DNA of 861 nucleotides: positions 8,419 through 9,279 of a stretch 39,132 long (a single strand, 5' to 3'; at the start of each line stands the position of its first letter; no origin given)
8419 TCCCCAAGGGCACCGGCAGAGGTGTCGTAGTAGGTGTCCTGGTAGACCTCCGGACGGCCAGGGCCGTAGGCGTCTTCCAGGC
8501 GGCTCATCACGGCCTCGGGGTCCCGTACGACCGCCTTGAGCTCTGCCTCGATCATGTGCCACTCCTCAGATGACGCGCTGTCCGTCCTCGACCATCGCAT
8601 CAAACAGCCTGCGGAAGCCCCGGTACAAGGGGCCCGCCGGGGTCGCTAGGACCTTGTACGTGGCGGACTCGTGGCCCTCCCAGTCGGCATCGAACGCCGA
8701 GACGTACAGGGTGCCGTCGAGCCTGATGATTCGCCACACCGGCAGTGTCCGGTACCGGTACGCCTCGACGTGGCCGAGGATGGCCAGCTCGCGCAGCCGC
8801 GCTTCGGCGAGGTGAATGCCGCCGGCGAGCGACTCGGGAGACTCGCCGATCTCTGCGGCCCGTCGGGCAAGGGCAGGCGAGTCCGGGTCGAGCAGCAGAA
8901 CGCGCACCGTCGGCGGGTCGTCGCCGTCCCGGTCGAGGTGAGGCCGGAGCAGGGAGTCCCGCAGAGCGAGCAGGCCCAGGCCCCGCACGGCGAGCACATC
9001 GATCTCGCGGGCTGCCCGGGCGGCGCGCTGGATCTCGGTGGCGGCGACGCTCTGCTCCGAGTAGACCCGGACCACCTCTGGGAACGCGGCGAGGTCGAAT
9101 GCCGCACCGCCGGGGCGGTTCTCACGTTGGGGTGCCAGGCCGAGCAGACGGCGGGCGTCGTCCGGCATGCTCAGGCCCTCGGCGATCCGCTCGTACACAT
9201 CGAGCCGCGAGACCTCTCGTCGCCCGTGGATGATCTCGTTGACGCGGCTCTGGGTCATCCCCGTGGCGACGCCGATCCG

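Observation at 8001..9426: Prophage-end operon pairing an XRE-HTH/unknown-domain protein with a CYTH (class IV adenylate cyclase-like) enzyme: candidate undescribed nucleotide-based defence or host-rewiring system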

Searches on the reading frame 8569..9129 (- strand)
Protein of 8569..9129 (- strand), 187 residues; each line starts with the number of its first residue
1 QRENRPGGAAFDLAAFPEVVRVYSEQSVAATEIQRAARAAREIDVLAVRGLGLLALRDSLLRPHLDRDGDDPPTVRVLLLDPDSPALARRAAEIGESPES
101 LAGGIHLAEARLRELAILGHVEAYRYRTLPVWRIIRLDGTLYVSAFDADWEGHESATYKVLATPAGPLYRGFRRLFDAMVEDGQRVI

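Call 27: search_protein_representatives(protein=window:8569-9129:-)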
Query: 187 residues. Proteins with E-value up to 0.001 (for the whole library): 232; up to 1e-10: 120; up to 1e-30: 27. The best 150 are listed.
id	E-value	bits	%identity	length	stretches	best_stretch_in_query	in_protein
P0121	9.4e-74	263.0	70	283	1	2-185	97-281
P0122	1.5e-70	252.6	67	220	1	4-183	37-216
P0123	3.0e-51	189.7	59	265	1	13-180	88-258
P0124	3.5e-46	173.2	55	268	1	15-187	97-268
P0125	6.4e-45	169.1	54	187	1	16-186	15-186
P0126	1.5e-44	167.8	56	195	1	14-181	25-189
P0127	4.3e-44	166.4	48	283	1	18-185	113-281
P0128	1.9e-41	157.8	51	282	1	8-187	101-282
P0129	3.3e-39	150.5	47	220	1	19-183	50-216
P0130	4.7e-39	150.0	45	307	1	19-184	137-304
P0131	1.7e-38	148.1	49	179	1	14-187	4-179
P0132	5.3e-38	146.5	49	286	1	6-186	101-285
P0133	7.6e-38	146.0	51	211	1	17-187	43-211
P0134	1.0e-36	142.4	48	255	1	17-187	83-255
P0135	2.1e-36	141.3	45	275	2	13-186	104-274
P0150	5.6e-30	120.4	42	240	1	12-187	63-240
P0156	5.0e-28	114.0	45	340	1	15-182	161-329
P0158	1.6e-27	112.4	37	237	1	14-184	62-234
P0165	5.1e-24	101.0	35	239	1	19-182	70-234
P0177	3.8e-22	94.9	40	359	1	19-185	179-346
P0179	2.4e-21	92.3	38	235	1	19-184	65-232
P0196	4.7e-18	81.5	42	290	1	22-178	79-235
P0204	5.9e-16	74.7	35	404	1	36-179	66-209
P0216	2.5e-13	66.2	31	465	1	10-176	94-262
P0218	4.4e-13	65.4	33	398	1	29-176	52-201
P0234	4.2e-11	58.9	32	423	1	35-158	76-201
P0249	6.9e-10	54.9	42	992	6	138-171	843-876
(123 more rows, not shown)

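Call 41: find_encoding_contigs(protein=P0165, flank=6000, max_places=3)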
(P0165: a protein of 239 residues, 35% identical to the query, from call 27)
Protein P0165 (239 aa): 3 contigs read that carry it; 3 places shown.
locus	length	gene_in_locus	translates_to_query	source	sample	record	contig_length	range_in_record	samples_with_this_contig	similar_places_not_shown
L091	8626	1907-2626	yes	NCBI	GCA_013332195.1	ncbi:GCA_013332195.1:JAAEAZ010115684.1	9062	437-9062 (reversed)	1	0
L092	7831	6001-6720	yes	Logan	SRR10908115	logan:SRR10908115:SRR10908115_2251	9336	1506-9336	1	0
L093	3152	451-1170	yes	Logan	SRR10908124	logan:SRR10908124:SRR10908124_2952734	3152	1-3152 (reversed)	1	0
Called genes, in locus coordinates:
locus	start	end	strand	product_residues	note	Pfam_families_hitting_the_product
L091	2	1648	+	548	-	?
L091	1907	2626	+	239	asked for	-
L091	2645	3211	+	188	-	PF01928:CYTH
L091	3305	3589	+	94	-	-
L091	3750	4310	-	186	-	-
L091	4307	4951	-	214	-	-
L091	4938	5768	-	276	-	-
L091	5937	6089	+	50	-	-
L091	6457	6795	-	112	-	-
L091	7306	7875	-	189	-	PF01936:NYN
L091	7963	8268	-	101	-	-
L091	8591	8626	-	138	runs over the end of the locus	-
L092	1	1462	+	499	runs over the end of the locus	PF18928:DUF5677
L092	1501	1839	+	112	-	PF27050:Phage_P22_Y8K6 (weak)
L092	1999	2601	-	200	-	PF01936:NYN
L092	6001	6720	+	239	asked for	-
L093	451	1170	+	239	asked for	-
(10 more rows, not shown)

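Call 49: search_protein_families(library=pfam, proteins=[P0204, P0216, P0218, P0234, P0249, P0156, P0177, P0196, P0150, P0130], max_evalue=0.01)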
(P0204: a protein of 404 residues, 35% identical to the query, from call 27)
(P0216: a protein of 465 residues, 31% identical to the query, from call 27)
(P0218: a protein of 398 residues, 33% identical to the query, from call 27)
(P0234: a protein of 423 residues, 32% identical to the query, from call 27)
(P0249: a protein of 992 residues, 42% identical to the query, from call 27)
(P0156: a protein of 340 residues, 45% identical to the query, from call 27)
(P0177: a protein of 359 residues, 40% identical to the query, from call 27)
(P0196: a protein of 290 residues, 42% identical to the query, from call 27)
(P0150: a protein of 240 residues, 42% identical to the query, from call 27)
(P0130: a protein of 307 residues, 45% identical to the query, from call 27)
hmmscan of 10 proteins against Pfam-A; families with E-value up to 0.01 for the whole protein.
P0204 (404 aa): 2 families
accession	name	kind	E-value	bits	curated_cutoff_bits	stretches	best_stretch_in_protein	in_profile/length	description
PF01966.28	HD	-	9.9e-13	48.8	22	1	243-361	4-112/116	HD domain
PF19319.4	DUF5919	-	0.0061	16.8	23.5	0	101-188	27-121/161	Domain of unknown function (DUF5919)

P0216 (465 aa): 3 families
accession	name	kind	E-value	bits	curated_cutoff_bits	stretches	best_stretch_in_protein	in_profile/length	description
PF01966.28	HD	-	8.6e-16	58.7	22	1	304-423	4-113/116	HD domain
PF19319.4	DUF5919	-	0.0019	18.5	23.5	0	150-227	20-99/161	Domain of unknown function (DUF5919)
PF08668.18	HDOD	-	0.0019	18.2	22.9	1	301-343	95-133/196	HDOD domain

P0218 (398 aa): 1 family
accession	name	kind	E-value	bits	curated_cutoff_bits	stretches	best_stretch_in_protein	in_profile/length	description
PF01966.28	HD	-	1.7e-10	41.6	22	1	240-355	6-112/116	HD domain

P0234 (423 aa): 1 family
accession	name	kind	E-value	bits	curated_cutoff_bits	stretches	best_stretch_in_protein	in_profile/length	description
PF01966.28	HD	-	1.7e-13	51.3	22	1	262-381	4-113/116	HD domain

P0249 (992 aa): 10 families
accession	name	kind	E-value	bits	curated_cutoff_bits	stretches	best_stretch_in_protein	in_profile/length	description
PF04151.21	PPC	-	7.9e-33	113.6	25.9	6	51-115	2-69/70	Bacterial pre-peptidase C-terminal domain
PF00041.27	fn3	-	1.3e-12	48.1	25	3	476-540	5-71/84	Fibronectin type III domain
PF17957.7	Big_7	-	2.7e-06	28.4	24.1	3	572-624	15-69/70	Bacterial Ig domain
PF25788.1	Ig_Rha78A_N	-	3.8e-05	24.3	27.4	0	609-638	65-94/105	Rha78A-like, N-terminal immunoglobulin domain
PF25059.1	FN3_DSCAM-DSCAML_C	-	0.00022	22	39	0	509-548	36-75/89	DSCAM/DSCAML C-terminal Fn3-like domain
PF21910.2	GH85_C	-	0.00042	21.1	27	0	569-608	9-53/95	GH85 endohexosaminidases, C-terminal domain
PF16967.11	TcfC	-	0.0021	18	29.4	0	411-446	14-51/68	E-set like domain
PF16303.10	DUF4945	-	0.0022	18.5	28.4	0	462-524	38-101/115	Domain of unknown function (DUF4945)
PF23608.1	Ig_ILCR1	-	0.0038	17.7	27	0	581-632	39-90/114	ILCR1 Ig-like domain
PF16820.11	PKD_3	-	0.0092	16.3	26.3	0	656-684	39-65/68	PKD-like domain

P0156 (340 aa): 0 families

P0177 (359 aa): 1 family
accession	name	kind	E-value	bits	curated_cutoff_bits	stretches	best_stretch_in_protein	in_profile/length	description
PF19319.4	DUF5919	-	0.00099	19.4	23.5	1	232-293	28-91/161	Domain of unknown function (DUF5919)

P0196 (290 aa): 1 family
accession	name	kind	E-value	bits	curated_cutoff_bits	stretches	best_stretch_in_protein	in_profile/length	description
PF19319.4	DUF5919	-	1.1e-05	25.8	23.5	1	129-243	28-160/161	Domain of unknown function (DUF5919)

P0150 (240 aa): 0 families

P0130 (307 aa): 0 families

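Call 52: find_encoding_contigs(protein=P0150, flank=6000, max_places=3)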
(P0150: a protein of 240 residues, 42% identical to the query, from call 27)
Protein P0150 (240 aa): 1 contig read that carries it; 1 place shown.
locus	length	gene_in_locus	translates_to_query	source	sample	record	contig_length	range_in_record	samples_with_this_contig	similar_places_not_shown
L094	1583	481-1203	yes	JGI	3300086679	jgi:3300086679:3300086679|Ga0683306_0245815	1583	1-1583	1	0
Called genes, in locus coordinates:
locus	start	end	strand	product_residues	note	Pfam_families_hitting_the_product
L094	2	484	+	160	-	?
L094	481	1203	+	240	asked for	-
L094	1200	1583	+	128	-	?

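Call 53: find_encoding_contigs(protein=P0156, flank=6000, max_places=3)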
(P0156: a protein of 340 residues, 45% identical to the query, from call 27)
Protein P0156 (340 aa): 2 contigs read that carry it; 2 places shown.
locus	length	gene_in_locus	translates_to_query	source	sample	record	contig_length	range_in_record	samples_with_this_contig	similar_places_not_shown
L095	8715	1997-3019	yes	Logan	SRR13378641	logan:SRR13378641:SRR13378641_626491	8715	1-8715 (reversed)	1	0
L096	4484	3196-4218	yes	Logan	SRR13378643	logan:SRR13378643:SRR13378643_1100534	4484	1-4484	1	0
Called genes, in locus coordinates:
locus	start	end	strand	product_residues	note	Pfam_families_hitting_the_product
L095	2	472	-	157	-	?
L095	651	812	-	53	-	-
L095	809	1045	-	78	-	-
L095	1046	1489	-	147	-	-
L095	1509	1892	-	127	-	-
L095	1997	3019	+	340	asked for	-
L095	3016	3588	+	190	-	PF01928:CYTH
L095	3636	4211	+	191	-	PF00300:His_Phos_1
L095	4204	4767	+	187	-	PF11969:DcpS_C (weak), PF01230:HIT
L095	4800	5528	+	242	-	-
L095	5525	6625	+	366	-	PF03235:GmrSD_N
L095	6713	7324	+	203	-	-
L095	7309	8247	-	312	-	PF01555:N6_N4_Mtase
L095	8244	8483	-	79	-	-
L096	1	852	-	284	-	?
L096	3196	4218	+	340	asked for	-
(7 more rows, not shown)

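Call 54: find_encoding_contigs(protein=P0204, flank=6000, max_places=3)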
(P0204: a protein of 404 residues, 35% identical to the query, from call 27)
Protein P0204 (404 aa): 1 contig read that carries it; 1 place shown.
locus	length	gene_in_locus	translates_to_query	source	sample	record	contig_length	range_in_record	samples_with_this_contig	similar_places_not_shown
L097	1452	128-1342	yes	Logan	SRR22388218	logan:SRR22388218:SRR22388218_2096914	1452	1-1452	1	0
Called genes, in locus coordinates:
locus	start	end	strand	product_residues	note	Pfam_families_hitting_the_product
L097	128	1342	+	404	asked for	PF01966:HD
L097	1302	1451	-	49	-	?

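Call 57: find_encoding_contigs(protein=P0216, flank=6000, max_places=3)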
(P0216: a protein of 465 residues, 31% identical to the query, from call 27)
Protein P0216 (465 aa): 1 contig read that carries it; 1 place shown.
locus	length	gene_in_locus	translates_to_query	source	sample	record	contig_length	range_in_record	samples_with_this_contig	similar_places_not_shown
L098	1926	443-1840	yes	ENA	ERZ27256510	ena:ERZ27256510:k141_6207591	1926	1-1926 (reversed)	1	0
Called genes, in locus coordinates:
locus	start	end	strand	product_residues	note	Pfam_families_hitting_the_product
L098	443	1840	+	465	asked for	PF01966:HD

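Call 58: find_encoding_contigs(protein=P0234, flank=6000, max_places=3)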
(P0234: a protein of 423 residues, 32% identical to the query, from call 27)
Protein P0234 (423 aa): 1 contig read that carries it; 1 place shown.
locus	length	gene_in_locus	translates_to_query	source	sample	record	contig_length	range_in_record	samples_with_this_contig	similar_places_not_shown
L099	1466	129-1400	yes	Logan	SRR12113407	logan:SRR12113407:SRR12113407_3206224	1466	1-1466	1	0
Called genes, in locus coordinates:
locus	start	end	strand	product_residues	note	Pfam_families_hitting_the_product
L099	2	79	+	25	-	?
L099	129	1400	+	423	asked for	PF01966:HD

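Call 63: find_encoding_contigs(protein=P0179, flank=7000, max_places=3)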
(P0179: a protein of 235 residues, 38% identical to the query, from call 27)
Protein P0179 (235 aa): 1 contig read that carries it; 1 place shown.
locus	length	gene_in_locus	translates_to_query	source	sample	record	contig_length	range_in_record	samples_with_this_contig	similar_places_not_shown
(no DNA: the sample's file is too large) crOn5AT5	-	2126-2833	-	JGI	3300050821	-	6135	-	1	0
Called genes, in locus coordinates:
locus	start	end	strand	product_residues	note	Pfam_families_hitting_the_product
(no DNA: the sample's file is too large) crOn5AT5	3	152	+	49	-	?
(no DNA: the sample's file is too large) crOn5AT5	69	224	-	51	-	-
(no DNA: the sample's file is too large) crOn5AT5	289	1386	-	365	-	-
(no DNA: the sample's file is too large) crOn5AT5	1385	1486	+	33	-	-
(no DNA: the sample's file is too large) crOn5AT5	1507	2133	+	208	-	PF00300:His_Phos_1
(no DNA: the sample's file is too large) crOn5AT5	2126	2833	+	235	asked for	-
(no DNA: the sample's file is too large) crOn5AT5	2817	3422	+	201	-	PF01928:CYTH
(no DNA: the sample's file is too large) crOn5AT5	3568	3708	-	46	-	-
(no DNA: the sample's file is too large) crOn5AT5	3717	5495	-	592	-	PF00239:Resolvase, PF07508:Recombinase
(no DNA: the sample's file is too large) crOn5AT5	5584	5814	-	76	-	-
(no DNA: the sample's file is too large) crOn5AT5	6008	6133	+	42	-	?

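Call 64: find_encoding_contigs(protein=P0158, flank=7000, max_places=3)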
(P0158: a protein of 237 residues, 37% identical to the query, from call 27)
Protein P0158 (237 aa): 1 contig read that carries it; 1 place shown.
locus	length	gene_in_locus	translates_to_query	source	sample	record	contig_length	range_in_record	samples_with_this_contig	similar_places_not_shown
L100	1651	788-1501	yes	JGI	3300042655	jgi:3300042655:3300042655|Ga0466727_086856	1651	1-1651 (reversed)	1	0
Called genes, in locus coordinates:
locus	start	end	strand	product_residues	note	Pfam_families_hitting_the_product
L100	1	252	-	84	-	?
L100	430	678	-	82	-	-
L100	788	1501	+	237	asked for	-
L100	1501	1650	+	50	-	?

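Call 80: search_dna_similar(query=window:8569-9129:-, collection=plasmids, mode=protein, max_rows=30, max_evalue=0.001)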
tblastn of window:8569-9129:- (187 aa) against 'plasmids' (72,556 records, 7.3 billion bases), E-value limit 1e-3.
Records with a match: 4; places in all: 4; records where one place covers at least 80% of the query: 3.
Best place of each record, by identity: 60-80% 3; <60% 1.
By first word of the organism name: Streptomyces 3; Nocardia 1.
By predicted mobility (MOB-suite, as given by PLSDB): non-mobilizable 3; mobilizable 1.
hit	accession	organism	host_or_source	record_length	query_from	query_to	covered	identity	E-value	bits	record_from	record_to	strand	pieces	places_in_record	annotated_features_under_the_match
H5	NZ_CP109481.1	Streptomyces sp. NBC_01450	-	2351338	2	187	99%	68.4%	4e-51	182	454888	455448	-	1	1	none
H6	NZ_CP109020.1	Streptomyces melanogenes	-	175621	2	187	99%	66.3%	2e-49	177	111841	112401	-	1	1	helix-turn-helix domain-containing protein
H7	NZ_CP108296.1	Streptomyces melanogenes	-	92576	2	187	99%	65.2%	6e-49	176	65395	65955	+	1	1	helix-turn-helix domain-containing protein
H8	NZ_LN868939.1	Nocardia farcinica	not known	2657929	75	187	60%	50.4%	8e-18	87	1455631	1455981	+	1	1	none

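Call 88: find_related_loci(query=A7, collection=metagenome_contigs, flank=4000)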
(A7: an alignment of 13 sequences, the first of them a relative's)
Query A7 (239 aa) in metagenome_contigs; peptide patterns used: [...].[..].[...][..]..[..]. (x = any residue, [..] = any of these).
146 stretches matched a pattern; 69 encode a relative of the query (tblastn E <= 1e-3); 69 distinct loci.
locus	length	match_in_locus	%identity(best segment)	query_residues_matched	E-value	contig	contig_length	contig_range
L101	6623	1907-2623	100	1-239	1e-156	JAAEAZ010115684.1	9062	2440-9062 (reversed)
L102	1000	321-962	50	20-233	2e-79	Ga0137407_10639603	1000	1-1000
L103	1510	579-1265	45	8-237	6e-62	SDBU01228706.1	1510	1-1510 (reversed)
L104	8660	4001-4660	35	20-238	2e-43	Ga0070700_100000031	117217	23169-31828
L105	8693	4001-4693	34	8-234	2e-40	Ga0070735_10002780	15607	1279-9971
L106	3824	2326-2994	30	18-238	1e-36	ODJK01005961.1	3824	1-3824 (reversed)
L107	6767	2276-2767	38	74-235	4e-36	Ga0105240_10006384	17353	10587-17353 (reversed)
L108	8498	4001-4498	36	70-235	8e-35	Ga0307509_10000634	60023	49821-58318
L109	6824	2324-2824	37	70-235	1e-34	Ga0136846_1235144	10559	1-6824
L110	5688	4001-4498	36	70-235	3e-34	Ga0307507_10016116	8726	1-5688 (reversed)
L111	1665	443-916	37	73-229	7e-34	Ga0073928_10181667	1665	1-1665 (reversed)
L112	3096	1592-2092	36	70-235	1e-33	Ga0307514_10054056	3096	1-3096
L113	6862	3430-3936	35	62-229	3e-33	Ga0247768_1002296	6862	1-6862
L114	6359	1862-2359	35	70-235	7e-33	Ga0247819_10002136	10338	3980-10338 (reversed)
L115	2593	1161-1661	36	70-235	3e-33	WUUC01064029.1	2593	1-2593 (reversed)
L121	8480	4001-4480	36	70-229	5e-32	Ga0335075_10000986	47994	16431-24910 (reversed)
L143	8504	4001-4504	34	62-226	1e-28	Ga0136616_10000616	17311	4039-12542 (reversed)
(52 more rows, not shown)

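Call 92: search_protein_families(library=pfam, proteins=[L121:1843-3318:-, L121:647-1561:+, L121:5108-5467:+, L121:6428-7282:-, L143:965-2221:-, L143:2355-3605:-, L143:5692-6732:+, L104:6381-7433:-, L104:7414-8292:-, L105:5999-6805:-], max_evalue=0.001)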
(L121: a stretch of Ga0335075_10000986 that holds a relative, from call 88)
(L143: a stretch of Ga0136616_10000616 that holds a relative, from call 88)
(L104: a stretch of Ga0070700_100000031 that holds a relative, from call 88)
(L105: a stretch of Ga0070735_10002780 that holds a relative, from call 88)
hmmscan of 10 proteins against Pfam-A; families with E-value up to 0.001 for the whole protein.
L121:1843-3318:- (492 aa): 1 family
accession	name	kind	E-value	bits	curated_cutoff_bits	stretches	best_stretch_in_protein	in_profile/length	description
PF13560.12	HTH_31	-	8e-05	23.3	27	1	62-114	9-60/64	Helix-turn-helix domain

L121:647-1561:+ (305 aa): 4 families
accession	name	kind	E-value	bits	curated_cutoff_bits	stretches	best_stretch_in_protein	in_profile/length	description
PF19054.6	DUF5753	-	2.9e-54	183.9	23.4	1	119-296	3-177/178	Domain of unknown function (DUF5753)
PF13560.12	HTH_31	-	2.9e-16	60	27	1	37-95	4-63/64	Helix-turn-helix domain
PF01381.28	HTH_3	-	3.2e-08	33.9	23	1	40-89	2-51/55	Helix-turn-helix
PF13744.12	HTH_37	-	0.0003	21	27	1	34-87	18-72/80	Helix-turn-helix domain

L121:5108-5467:+ (120 aa): 2 families
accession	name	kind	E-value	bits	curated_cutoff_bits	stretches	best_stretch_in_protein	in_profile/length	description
PF00293.34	NUDIX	-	1e-12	48.7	21.1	1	17-111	4-101/134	NUDIX domain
PF14815.12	NUDIX_4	-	0.00038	20.7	35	1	22-72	4-55/113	NUDIX domain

L121:6428-7282:- (285 aa): 3 families
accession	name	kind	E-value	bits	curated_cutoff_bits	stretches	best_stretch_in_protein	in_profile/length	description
PF19054.6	DUF5753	-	3.3e-32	112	23.4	1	112-273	14-178/178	Domain of unknown function (DUF5753)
PF13560.12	HTH_31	-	4.3e-14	53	27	1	12-69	1-59/64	Helix-turn-helix domain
PF01381.28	HTH_3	-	5.8e-06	26.7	23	1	17-65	1-49/55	Helix-turn-helix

L143:965-2221:- (419 aa): 4 families
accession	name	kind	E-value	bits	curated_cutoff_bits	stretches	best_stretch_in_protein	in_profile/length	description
PF00441.29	Acyl-CoA_dh_1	-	7.4e-19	68.8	22.4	1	258-406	3-147/150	Acyl-CoA dehydrogenase, C-terminal domain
PF02771.21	Acyl-CoA_dh_N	-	2.4e-16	60.5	22.9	1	46-141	7-103/113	Acyl-CoA dehydrogenase, N-terminal domain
PF08028.16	Acyl-CoA_dh_2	-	3.3e-13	50.5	22.7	1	274-392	3-128/134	Acyl-CoA dehydrogenase, C-terminal domain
PF02770.24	Acyl-CoA_dh_M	-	1.4e-08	35.2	33.3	1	152-239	2-92/97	Acyl-CoA dehydrogenase, middle domain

L143:2355-3605:- (417 aa): 4 families
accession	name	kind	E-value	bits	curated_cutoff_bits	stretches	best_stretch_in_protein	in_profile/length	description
PF01135.25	PCMT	-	3e-27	96.2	20.3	1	117-256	53-187/210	Protein-L-isoaspartate(D-aspartate) O-methyltransferase (PCMT)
PF13649.12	Methyltransf_25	-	1.3e-06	29.4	27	1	147-218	1-72/97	Methyltransferase domain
PF08242.18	Methyltransf_12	-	1.1e-05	26.5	30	1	148-219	1-74/98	Methyltransferase domain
PF13489.12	Methyltransf_23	-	0.00053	20.2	27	0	132-219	13-90/164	Methyltransferase domain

L143:5692-6732:+ (347 aa): 1 family
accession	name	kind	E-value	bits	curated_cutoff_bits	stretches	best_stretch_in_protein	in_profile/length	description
PF09837.15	DUF2064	-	8.4e-21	74.5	25.8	1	151-275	2-119/120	Uncharacterized protein conserved in bacteria (DUF2064)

L104:6381-7433:- (351 aa): 0 families

L104:7414-8292:- (293 aa): 0 families

L105:5999-6805:- (269 aa): 0 families

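Call 100: find_homologous_proteins(query=P0216, max_evalue=1e-10)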
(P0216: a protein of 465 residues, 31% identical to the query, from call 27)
Query P0216 (465 aa): 4 proteins with E <= 1e-10 among 8000 candidates.
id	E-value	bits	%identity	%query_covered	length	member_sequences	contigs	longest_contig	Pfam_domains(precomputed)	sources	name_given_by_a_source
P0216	0.0e+0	1047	100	100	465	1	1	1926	PF01966.29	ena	-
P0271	6.9e-165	568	59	98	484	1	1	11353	PF01966.29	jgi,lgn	jgi:uncharacterized protein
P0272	5.3e-152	525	52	99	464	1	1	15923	PF01966.29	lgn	-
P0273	2.6e-15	75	40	30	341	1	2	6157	PF01966.29,PF01994.22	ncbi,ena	-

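Call 101: find_encoding_contigs(protein=P0272, flank=7000, max_places=2)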
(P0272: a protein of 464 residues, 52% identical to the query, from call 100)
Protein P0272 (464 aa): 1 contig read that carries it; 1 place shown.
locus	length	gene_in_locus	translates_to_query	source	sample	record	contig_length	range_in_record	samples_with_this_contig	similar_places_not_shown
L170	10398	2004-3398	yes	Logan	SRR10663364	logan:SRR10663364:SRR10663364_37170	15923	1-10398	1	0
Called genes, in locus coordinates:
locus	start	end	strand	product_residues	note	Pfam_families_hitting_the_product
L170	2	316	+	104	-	?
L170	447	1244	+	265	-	-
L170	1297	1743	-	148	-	-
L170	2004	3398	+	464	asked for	PF01966:HD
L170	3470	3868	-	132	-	PF01541:GIY-YIG (weak)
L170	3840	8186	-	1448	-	PF00817:IMS, PF11799:IMS_C, PF02811:PHP, PF07733:DNA_pol3_alpha, PF17657:DNA_pol3_finger, PF14579:HHH_6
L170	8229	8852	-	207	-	PF01726:LexA_DNA_bind, PF00717:Peptidase_S24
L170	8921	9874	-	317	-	PF01904:DUF72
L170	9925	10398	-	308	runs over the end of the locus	PF02265:S1-P1_nuclease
